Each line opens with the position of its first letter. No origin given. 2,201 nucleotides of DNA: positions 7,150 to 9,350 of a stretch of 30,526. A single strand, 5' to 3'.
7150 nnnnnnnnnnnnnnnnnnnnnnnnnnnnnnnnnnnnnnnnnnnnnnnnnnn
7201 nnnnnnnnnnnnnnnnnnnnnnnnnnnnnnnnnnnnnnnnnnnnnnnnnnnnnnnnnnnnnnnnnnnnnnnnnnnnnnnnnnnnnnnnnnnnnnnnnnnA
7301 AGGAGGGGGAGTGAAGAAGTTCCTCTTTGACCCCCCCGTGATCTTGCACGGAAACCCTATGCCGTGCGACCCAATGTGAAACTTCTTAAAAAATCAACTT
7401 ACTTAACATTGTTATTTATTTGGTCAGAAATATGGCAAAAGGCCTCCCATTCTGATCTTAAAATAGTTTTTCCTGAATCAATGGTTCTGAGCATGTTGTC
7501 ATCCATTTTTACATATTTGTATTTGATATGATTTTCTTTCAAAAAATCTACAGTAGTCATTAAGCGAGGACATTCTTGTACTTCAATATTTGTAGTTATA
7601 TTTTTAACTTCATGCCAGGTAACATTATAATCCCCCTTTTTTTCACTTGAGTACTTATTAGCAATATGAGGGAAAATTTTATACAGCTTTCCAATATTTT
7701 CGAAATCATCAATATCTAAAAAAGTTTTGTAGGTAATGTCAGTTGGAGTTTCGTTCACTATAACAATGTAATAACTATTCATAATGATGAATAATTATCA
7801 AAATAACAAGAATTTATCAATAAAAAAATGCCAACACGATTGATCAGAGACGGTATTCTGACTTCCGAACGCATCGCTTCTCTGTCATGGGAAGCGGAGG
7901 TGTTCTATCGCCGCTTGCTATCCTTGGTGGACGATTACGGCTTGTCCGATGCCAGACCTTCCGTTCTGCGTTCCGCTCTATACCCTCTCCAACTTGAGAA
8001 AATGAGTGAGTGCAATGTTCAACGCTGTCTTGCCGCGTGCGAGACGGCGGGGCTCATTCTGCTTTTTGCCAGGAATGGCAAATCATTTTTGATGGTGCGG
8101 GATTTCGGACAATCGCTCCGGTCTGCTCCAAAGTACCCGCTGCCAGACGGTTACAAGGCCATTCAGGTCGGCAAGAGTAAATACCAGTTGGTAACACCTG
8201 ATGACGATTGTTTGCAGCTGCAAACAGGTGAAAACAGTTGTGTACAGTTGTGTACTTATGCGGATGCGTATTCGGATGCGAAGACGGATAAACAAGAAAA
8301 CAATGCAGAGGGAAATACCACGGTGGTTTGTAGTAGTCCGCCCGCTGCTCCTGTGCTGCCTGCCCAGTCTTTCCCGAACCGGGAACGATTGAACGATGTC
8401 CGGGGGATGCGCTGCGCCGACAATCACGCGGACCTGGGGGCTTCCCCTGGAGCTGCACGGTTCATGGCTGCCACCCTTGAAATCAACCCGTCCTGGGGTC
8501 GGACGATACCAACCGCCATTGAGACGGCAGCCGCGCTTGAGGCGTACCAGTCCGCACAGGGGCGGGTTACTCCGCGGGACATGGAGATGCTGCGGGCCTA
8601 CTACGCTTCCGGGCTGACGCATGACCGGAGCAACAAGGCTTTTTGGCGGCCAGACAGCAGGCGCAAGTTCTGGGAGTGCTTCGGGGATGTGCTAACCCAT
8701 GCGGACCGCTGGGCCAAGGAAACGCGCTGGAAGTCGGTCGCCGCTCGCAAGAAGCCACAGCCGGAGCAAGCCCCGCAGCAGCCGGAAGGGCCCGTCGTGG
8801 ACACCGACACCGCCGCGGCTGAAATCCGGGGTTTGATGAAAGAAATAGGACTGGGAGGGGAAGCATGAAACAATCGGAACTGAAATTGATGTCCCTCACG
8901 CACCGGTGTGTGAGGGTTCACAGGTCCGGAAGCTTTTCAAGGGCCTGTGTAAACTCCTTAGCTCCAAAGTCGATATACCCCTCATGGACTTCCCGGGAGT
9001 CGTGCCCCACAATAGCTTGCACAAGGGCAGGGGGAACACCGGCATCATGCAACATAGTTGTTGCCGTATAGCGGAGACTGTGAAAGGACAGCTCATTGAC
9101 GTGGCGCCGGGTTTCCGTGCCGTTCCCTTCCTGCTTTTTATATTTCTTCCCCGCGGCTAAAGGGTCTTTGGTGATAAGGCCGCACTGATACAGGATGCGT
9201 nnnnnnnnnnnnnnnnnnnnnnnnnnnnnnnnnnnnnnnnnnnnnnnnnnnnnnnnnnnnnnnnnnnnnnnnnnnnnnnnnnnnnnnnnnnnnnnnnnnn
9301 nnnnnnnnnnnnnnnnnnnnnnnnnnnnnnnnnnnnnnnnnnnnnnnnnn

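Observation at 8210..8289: Iteron-like repeat array embedded in the replication-initiator gene (candidate ori)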

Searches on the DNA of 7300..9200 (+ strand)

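Call 9: search_dna_similar(query=window:7300-9200:+, collection=phages, mode=distant)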
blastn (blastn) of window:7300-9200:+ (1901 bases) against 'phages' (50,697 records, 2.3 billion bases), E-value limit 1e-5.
Records with a match: 1; places in all: 1; records where one place covers at least 80% of the query: 0.
Best place of each record, by identity: 80-90% 1.
By first word of the organism name: Akkermansia 1.
By host as written in the record: Akkermansia muciniphila NBRC 114322 1.
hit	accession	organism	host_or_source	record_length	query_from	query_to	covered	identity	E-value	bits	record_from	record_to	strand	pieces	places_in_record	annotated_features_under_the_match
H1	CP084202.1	Akkermansia phage DTMo-2021a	Akkermansia muciniphila NBRC 114322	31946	1080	1559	25%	81.3%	2e-126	459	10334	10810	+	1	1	record has no annotation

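Call 10: get_annotated_region(hit=H1, flank=3000)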
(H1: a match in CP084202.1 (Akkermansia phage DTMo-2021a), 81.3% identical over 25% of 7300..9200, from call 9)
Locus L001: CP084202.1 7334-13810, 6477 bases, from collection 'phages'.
description: Akkermansia phage DTMo-2021a, complete sequence.
organism: Akkermansia phage DTMo-2021a (NCBI taxid 2879120)
taxonomy: Viruses; Duplodnaviria; Heunggongvirae; Uroviricota; Caudoviricetes
host: Akkermansia muciniphila NBRC 114322; source: -; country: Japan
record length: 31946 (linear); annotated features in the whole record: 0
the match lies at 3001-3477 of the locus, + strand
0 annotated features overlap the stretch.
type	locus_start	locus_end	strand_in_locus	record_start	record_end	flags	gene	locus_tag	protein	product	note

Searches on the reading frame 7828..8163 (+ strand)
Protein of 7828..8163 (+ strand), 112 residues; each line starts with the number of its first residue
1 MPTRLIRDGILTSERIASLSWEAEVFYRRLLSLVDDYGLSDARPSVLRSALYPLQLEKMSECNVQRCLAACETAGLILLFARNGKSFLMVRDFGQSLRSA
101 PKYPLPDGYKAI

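Call 36: find_homologous_proteins(query=window:7828-8163:+, max_evalue=0.00001)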
Query window:7828-8163:+ (112 aa): 42 proteins with E <= 0.00001 among 46 candidates.
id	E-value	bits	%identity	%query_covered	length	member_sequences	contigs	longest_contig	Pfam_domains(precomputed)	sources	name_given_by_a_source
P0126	2.3e-39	152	68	100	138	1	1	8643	-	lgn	-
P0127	1.3e-35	140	62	97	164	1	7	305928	-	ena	-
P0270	2.0e-35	139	62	97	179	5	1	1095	-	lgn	-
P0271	1.2e-32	130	58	95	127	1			-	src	-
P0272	2.2e-31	126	60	93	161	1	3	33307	-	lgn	-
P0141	4.0e-31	125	58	95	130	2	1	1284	-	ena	-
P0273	1.6e-30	123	57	95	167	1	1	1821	-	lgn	-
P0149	1.9e-30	123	58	95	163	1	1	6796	-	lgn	-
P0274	3.3e-30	122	54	96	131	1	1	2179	-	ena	-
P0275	7.8e-30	121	61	96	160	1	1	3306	-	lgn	-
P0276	1.7e-29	120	55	95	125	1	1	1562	-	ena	-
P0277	1.9e-29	120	57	96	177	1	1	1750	-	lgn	-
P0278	3.0e-29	119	59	95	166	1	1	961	-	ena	-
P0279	3.3e-29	119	58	95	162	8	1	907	-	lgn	-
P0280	6.7e-29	118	57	95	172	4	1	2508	-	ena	-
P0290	2.9e-27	113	56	95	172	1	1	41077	-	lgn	-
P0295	3.3e-25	106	45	95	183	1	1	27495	-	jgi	jgi:hypothetical protein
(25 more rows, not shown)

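Call 52: find_encoding_contigs(protein=P0290, flank=2500, max_places=1)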
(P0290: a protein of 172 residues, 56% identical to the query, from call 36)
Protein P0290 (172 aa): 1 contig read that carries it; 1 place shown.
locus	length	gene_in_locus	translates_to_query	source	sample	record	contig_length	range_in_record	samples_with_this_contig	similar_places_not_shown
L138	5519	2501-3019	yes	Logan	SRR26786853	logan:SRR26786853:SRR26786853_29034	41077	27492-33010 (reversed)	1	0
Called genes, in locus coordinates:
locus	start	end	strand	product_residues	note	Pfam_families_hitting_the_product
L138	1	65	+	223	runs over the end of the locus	-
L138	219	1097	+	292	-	-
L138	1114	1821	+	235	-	-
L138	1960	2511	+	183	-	PF01844:HNH, PF14279:HNH_5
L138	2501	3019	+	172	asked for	-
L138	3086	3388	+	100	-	-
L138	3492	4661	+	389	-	PF04466:Terminase_3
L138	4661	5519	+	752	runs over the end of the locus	PF23899:SU10_portal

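Call 53: find_encoding_contigs(protein=P0295, flank=2500, max_places=1)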
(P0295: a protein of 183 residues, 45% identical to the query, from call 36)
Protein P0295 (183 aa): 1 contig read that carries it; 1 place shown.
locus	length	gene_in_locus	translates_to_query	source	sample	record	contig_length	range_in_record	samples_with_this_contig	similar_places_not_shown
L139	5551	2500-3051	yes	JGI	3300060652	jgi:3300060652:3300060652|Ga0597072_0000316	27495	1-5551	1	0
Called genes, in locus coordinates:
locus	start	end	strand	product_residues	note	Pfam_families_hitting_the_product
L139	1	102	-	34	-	?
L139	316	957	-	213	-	PF00717:Peptidase_S24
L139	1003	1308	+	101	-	PF15943:YdaS_toxin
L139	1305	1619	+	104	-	-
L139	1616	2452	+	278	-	PF02086:MethyltransfD12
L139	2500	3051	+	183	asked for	-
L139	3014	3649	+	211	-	PF00145:DNA_methylase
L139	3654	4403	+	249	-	PF07120:DUF1376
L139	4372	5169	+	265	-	PF01695:IstB_IS21, PF00308:Bac_DnaA (weak), PF00004:AAA (weak)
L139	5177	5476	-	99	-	-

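Call 56: find_related_loci(query=A3, collection=viral_contigs, flank=1500)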
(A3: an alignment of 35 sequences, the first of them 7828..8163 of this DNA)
Query A3 (112 aa) in viral_contigs; peptide patterns used: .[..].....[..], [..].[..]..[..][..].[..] (x = any residue, [..] = any of these).
267 stretches matched a pattern; 237 encode a relative of the query (tblastn E <= 1e-3); the best 80 are kept; 80 distinct loci.
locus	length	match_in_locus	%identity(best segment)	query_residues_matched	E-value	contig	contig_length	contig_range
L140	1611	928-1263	98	1-112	3e-75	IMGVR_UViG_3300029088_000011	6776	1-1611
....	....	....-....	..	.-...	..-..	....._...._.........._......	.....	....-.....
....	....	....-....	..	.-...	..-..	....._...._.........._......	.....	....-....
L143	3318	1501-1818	86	1-106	1e-61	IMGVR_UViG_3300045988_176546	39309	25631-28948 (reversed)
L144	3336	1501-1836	71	1-112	3e-54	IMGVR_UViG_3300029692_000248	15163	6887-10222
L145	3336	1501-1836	71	1-112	3e-54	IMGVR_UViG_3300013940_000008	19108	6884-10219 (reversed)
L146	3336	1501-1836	71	1-112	3e-54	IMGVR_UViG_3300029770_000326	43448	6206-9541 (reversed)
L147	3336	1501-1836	71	1-112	3e-54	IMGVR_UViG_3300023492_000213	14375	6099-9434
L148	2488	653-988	71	1-112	7e-54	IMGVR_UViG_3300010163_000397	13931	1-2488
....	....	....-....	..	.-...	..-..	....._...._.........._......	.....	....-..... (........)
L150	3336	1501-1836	71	1-112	5e-53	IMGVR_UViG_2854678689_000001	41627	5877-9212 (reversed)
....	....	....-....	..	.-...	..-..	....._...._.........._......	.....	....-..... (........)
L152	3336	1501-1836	71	1-112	5e-53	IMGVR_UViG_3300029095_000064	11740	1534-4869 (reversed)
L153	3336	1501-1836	71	1-112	5e-53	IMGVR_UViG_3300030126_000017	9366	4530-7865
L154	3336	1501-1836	71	1-112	5e-53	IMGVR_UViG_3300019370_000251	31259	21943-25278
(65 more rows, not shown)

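Call 62: search_dna_similar(query=window:7828-8163:+, collection=phages, mode=protein, max_rows=40, rows=spread)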
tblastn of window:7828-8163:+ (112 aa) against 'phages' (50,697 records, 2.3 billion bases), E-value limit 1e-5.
Records with a match: 2; places in all: 2; records where one place covers at least 80% of the query: 2.
Best place of each record, by identity: <60% 2.
By first word of the organism name: Bacteriophage 2.
By host as written in the record: - 2.
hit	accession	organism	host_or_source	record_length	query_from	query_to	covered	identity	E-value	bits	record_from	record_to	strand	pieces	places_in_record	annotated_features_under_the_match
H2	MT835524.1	Bacteriophage sp.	human fecal samples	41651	1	106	95%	33.9%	1e-10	62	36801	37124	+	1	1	record has no annotation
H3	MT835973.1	Bacteriophage sp.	human fecal samples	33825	1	104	93%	31.8%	6e-11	63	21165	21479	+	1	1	record has no annotation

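Call 63: search_dna_similar(query=window:7828-8163:+, collection=plasmids, mode=protein, max_rows=15, max_evalue=0.001)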
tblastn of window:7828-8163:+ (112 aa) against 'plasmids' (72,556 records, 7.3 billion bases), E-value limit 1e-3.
No match.

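Call 64: search_solved_structures(query=A3, max_evalue=10)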
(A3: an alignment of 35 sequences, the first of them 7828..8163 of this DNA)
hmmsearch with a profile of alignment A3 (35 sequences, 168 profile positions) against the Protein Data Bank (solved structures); distinct sequences matched with E-value up to 10: 2.
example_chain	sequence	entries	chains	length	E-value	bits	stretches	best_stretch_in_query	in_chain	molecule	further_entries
3qv9_A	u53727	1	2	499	0.7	13.2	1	76-145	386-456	Pyruvate kinase 2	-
4krz_A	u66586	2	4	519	0.74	13.1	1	76-145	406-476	Pyruvate kinase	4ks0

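Call 72: predict_structure(alignment_id=A3)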
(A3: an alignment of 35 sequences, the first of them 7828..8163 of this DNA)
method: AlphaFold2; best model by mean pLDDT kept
length: 112 residues; sequences in the alignment: 35
mean_pLDDT: 78.5   pTM: 0.69
mean pLDDT of the five models: 78.5, 78.3, 75.9, 70.6, 69.6
residues with pLDDT >= 90: 11; 70-90: 78; 50-70: 12; < 50: 11
segments of 3 or more residues with pLDDT < 50: 1-10
pLDDT, mean of each block of 10 residues (from residue 1): 44 73 86 85 89 82 90 89 88 69 74 50
secondary structure, 60 per line:
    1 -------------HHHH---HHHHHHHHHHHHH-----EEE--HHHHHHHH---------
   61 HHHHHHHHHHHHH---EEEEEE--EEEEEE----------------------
elements in order: H14-17 H21-33 E39-41 H44-51 H61-73 E77-82 E85-90

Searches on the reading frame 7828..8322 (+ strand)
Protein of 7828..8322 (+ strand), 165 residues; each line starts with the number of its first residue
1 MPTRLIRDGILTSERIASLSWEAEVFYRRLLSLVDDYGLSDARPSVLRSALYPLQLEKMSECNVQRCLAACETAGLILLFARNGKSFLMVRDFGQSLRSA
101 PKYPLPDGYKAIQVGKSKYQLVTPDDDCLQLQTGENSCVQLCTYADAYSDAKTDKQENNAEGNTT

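Call 20: find_related_loci(query=window:7828-8322:+, collection=metagenome_contigs, flank=1500)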
Query window:7828-8322:+ (165 aa) in metagenome_contigs; peptide patterns used: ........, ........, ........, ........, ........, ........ (x = any residue, [..] = any of these).
252 stretches matched a pattern; 65 encode a relative of the query (tblastn E <= 1e-3); 65 distinct loci.
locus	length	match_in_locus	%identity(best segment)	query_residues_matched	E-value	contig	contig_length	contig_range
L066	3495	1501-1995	98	1-165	1e-109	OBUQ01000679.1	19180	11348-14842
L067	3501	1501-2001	98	1-165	3e-108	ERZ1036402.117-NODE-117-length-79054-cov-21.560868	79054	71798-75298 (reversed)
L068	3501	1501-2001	98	1-165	2e-108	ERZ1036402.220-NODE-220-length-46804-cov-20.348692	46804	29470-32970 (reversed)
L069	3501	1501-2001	96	1-165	4e-107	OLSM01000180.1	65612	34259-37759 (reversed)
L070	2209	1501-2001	96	1-165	1e-109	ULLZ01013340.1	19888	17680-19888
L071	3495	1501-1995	93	1-165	8e-104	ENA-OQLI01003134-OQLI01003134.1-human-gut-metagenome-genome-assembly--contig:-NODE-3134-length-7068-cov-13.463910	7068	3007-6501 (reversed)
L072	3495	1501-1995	93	1-165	3e-102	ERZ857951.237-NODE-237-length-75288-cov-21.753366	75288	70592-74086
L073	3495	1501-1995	93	1-165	3e-102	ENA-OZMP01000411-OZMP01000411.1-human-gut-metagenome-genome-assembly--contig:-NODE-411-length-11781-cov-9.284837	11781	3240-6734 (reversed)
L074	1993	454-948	93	1-165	4e-107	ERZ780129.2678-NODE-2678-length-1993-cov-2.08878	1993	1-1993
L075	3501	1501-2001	98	1-165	7e-109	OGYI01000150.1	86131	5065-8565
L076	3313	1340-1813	67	1-165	6e-72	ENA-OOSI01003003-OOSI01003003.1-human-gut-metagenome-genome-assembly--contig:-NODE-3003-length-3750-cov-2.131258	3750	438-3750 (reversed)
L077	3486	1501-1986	63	1-165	1e-67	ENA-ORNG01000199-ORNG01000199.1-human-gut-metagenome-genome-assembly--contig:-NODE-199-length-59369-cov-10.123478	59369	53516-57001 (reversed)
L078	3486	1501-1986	63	1-165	1e-67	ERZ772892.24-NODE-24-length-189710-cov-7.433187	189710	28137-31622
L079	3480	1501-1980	63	1-165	1e-66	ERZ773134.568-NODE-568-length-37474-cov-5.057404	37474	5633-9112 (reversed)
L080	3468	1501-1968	62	1-165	4e-65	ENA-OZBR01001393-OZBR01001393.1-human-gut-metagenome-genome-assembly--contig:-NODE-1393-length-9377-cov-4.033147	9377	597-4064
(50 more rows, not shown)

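Call 35: search_protein_representatives(protein=window:7828-8232:+)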
Query: 135 residues. Proteins with E-value up to 0.001 (for the whole library): 5836; up to 1e-10: 2857; up to 1e-30: 36. The best 150 are listed.
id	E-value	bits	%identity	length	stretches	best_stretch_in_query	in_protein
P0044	9.4e-76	268.6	92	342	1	1-135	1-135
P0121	2.4e-61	222.0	77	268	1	1-133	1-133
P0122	7.1e-55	201.1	73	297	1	1-121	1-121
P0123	1.2e-53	197.1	81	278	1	1-109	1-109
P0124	1.7e-50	186.9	66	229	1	1-121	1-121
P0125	7.1e-49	181.7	69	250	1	1-121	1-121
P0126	6.4e-45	168.9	63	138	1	1-131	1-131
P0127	7.7e-36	139.5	62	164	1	1-109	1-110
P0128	9.4e-36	139.2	62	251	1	1-109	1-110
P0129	3.1e-34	134.3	61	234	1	1-107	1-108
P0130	3.5e-34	134.1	61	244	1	1-107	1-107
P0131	8.8e-34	132.9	51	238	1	1-128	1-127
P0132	1.0e-33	132.6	59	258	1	1-106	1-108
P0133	2.7e-33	131.3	55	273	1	1-108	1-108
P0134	1.6e-32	128.8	57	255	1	1-107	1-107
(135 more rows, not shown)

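Call 51: find_encoding_contigs(protein=P0127, flank=2500, max_places=1)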
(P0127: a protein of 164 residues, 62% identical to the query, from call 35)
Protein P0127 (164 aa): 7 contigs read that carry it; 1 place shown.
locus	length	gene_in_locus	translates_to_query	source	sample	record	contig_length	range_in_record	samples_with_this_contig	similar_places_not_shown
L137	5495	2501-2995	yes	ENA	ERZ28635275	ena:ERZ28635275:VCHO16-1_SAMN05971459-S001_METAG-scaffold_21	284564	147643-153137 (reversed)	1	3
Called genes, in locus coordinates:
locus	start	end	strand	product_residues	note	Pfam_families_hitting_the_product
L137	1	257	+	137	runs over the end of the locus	-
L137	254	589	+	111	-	-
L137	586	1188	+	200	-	-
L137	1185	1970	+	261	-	PF02086:MethyltransfD12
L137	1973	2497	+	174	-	-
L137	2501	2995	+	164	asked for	-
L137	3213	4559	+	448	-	PF00772:DnaB, PF03796:DnaB_C, PF13481:AAA_25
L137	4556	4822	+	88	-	-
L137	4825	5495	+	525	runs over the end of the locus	-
